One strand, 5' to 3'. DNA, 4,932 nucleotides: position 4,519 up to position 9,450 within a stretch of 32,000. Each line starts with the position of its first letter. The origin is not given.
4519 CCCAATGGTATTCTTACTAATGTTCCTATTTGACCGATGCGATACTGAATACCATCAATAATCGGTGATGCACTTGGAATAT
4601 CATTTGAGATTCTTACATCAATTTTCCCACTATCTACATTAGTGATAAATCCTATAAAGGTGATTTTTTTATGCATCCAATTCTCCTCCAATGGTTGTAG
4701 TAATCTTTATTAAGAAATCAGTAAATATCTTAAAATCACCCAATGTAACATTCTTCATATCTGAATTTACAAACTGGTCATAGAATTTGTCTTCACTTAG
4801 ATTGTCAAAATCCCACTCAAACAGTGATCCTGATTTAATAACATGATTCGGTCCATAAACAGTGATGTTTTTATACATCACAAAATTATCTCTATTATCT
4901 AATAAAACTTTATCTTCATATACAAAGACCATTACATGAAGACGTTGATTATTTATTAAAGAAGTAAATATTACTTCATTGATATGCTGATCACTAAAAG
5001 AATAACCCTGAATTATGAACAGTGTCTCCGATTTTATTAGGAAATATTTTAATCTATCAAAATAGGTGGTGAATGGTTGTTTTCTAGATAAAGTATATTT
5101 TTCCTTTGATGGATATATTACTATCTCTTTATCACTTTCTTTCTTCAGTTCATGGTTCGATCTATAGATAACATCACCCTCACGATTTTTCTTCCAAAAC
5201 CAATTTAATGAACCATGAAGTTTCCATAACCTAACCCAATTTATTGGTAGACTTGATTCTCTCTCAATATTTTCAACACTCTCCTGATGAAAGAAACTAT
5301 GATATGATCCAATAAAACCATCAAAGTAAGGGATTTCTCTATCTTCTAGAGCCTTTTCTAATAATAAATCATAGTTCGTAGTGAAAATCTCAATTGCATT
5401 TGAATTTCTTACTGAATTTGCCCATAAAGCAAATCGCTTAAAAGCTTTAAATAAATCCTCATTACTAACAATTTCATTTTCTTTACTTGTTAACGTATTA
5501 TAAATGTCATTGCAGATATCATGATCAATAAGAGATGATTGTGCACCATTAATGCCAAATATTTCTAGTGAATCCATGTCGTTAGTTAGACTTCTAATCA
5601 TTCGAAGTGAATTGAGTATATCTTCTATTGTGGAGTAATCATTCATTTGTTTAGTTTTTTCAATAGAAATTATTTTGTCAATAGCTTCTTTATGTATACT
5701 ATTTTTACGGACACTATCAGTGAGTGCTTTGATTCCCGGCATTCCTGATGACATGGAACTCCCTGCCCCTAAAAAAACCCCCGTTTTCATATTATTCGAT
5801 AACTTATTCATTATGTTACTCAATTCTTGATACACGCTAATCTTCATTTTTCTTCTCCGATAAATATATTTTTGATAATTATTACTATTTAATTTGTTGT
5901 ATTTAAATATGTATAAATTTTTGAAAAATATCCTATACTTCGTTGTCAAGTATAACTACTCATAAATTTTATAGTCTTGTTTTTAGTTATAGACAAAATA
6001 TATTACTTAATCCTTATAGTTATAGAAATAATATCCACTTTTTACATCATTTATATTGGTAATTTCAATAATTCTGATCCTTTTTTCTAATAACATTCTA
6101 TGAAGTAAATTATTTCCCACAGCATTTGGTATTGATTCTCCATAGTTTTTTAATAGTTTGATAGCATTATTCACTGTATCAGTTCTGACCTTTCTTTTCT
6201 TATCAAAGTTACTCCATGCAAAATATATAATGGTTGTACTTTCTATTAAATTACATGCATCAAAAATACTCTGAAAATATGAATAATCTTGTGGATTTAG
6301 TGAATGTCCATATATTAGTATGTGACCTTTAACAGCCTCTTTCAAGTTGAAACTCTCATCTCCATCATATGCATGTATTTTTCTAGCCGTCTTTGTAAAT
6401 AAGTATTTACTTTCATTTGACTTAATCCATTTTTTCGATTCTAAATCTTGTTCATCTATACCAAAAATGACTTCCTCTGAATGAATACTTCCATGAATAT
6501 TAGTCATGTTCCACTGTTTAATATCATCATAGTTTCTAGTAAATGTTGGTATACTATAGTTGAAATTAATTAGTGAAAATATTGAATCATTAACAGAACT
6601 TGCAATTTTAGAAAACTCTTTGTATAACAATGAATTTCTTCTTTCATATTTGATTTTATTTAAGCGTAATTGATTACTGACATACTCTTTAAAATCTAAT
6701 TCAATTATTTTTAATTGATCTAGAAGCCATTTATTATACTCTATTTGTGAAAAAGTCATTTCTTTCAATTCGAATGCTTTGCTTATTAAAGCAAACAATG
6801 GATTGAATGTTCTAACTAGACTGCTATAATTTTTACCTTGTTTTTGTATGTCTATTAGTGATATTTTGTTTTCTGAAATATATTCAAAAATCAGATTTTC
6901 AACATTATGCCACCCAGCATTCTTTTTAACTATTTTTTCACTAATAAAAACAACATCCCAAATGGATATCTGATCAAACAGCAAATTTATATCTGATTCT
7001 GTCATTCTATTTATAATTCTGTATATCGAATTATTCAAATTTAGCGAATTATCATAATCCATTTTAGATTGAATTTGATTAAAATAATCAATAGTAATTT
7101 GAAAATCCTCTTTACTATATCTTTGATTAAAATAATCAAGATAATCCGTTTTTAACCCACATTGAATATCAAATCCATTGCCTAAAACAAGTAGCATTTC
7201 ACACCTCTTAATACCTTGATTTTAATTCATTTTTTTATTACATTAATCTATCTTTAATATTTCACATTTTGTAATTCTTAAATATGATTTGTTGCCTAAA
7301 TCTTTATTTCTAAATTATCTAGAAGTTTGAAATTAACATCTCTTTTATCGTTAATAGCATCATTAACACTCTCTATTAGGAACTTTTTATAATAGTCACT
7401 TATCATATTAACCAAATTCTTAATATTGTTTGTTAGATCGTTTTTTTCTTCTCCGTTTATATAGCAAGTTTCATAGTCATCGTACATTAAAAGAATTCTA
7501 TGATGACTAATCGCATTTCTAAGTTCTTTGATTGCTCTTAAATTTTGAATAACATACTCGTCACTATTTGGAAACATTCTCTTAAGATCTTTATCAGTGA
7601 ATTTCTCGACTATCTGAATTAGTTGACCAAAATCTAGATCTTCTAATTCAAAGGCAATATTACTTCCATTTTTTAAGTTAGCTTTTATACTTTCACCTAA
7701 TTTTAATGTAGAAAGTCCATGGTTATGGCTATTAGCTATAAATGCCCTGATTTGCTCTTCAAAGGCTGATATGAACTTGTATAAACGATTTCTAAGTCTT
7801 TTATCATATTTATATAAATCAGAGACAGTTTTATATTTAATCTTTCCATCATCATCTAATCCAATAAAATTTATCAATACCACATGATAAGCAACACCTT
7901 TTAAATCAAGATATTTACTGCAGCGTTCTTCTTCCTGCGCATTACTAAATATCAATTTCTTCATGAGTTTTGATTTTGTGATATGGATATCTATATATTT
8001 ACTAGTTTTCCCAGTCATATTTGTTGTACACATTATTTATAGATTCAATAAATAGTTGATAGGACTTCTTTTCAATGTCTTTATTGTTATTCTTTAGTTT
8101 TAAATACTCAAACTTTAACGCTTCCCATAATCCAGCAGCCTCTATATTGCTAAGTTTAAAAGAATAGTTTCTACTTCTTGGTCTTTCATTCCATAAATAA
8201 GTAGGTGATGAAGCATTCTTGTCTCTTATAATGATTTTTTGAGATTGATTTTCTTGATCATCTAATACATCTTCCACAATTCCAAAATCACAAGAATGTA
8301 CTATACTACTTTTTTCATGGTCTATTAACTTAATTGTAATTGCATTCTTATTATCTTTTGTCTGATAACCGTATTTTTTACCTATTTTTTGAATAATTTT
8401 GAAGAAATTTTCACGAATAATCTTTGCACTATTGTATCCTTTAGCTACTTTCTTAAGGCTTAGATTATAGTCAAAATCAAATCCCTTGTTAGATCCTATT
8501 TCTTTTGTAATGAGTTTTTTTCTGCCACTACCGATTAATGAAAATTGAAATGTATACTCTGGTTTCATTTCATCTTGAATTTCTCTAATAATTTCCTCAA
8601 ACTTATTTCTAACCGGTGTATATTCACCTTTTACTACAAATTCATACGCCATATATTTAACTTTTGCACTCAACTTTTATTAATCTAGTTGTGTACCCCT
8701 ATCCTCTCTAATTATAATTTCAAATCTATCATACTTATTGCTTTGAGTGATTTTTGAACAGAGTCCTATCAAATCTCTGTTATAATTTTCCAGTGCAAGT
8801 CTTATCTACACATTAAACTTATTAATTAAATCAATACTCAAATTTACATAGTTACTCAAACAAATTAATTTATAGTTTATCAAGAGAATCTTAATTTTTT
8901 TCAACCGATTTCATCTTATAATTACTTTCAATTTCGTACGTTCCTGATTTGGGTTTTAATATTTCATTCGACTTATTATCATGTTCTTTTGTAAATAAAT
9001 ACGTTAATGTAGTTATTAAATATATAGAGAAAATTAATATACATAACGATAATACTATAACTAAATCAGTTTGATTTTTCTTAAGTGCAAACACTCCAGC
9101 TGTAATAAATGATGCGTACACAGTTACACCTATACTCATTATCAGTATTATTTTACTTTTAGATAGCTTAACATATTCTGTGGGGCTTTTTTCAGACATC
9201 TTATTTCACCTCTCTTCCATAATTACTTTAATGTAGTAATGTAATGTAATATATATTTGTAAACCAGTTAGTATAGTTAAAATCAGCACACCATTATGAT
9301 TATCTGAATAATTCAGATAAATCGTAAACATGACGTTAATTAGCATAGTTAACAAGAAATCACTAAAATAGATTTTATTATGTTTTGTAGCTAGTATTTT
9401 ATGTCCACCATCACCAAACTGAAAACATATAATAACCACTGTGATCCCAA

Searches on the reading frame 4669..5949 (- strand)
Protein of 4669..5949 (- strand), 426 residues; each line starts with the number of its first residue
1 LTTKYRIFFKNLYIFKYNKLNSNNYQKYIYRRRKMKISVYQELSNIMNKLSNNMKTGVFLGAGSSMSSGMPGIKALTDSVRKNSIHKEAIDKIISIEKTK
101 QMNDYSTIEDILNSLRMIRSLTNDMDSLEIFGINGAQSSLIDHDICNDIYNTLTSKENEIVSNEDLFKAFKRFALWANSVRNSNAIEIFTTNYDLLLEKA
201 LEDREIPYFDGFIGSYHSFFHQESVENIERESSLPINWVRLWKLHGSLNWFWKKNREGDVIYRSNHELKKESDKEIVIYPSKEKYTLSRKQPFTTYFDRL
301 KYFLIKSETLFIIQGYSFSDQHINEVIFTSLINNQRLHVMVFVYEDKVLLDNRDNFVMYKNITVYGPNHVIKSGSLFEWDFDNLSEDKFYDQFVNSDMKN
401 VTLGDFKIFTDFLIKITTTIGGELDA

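Call 3: search_protein_families(library=pfam, proteins=[window:4669-5949:-], max_evalue=1)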
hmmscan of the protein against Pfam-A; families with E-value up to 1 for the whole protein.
window:4669-5949:- (426 aa): 2 families
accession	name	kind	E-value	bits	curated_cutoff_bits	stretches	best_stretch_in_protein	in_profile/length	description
PF13289.12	SIR2_2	-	1.2e-22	81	24.5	1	187-364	2-140/141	SIR2-like domain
PF01030.30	Recep_L_domain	-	0.52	10.9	21.8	0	6-48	46-88/112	Receptor L domain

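Call 4: search_protein_families(library=padloc, proteins=[window:4669-5949:-], max_evalue=1)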
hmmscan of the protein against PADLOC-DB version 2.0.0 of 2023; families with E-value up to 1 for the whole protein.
window:4669-5949:- (426 aa): 29 families (the best 25 are shown)
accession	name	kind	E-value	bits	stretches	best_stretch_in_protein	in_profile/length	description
PDLC04093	SIR2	-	9e-124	411.4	1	38-419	6-387/395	-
PDLC04094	SIR2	-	1.6e-75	252.8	1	46-418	13-379/399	-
PDLC04088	SIR2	-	7.4e-40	135.3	2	181-345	169-328/390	-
PDLC04084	SIR2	-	2.3e-37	127.2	1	37-347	21-346/414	-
PDLC04087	SIR2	-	1.8e-34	117.1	1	55-337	18-280/343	-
PDLC04081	SIR2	-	8.8e-34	115.2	1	37-353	3-307/345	-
PDLC02186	SIR2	-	1.4e-31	108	1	36-345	11-337/412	-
PDLC04076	SIR2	-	4e-28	96.7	1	41-353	15-342/406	-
PDLC04082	SIR2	-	3.5e-25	86.7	1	45-339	5-283/345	-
PDLC02414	Aga_SIR2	-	1e-23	82.2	1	141-347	83-262/313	-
PDLC04090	SIR2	-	8.8e-22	75.8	1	96-339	104-348/426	-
PDLC04092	SIR2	-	3.2e-21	74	1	147-336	80-254/318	-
PDLC04079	SIR2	-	3.2e-21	73.4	1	58-347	54-359/430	-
PDLC04096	SIR2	-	7.4e-21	72.7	1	183-344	20-174/230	-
PDLC04074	SIR2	-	2.7e-20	70.8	1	44-365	16-316/357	-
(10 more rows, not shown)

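Call 5: search_protein_families(library=ncbifam, proteins=[window:4669-5949:-], max_evalue=1)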
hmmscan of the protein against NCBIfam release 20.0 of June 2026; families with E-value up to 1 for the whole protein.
window:4669-5949:- (426 aa): 1 family
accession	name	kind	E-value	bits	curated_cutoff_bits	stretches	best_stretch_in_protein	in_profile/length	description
NF042942.1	SIR2_antiphage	equivalog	1.4e-27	96.8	500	1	42-345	10-331/392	SIR2 family anti-phage-associated protein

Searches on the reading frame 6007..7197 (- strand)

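Call 3: search_protein_families(library=pfam, proteins=[window:6007-7197:-], max_evalue=1)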
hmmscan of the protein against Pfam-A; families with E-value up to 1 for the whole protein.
window:6007-7197:- (396 aa): 1 family
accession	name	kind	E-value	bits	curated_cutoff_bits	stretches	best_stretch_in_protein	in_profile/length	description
PF14253.11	AbiH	-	6e-19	69.6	30.9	1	2-324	1-258/260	Bacteriophage abortive infection AbiH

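Call 4: search_protein_families(library=padloc, proteins=[window:6007-7197:-], max_evalue=1)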
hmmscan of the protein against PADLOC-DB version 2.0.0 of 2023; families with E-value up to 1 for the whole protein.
window:6007-7197:- (396 aa): 1 family
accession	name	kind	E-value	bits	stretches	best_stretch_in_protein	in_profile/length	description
PDLC02345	AbiH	-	0.0032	15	2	2-31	3-32/343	AbiH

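Call 5: search_protein_families(library=ncbifam, proteins=[window:6007-7197:-], max_evalue=1)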
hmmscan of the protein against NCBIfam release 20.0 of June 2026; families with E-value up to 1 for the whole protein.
window:6007-7197:- (396 aa): 0 families

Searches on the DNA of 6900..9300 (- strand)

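Call 41: search_rna_families(source=window, start=6900, end=9300, threshold=evalue, max_evalue=1)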
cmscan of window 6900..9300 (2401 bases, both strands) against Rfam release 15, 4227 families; matches with E-value up to 1: 1.
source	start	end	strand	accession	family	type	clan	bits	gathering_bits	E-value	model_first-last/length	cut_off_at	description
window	7463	7536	+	RF00203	snoR160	Gene; snRNA; snoRNA; CD-box;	-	24.9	42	0.63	1-80/80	no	Small nucleolar RNA R160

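Call 86: search_rna_families(sources=[L083, L225, L143, L167, L170, L172, L212, L214], threshold=evalue, max_evalue=0.1)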
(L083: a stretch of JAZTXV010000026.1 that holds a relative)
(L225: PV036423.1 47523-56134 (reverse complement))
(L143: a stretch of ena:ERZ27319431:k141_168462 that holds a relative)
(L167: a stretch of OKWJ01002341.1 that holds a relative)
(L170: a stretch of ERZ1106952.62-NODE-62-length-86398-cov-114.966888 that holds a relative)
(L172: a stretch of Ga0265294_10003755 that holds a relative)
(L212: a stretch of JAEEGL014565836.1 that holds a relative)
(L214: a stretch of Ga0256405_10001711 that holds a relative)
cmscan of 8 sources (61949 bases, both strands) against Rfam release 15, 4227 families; matches with E-value up to 0.1: 2.
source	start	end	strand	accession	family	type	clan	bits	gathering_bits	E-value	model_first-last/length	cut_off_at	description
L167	6472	6559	+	RF02621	BSnc120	Gene; sRNA;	-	29.1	114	0.012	1-88/88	no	Brucella sRNA 120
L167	1952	2071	-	RF00114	S15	Cis-reg; leader;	CL00121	28.8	39.5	0.011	1-117/117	no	Ribosomal S15 leader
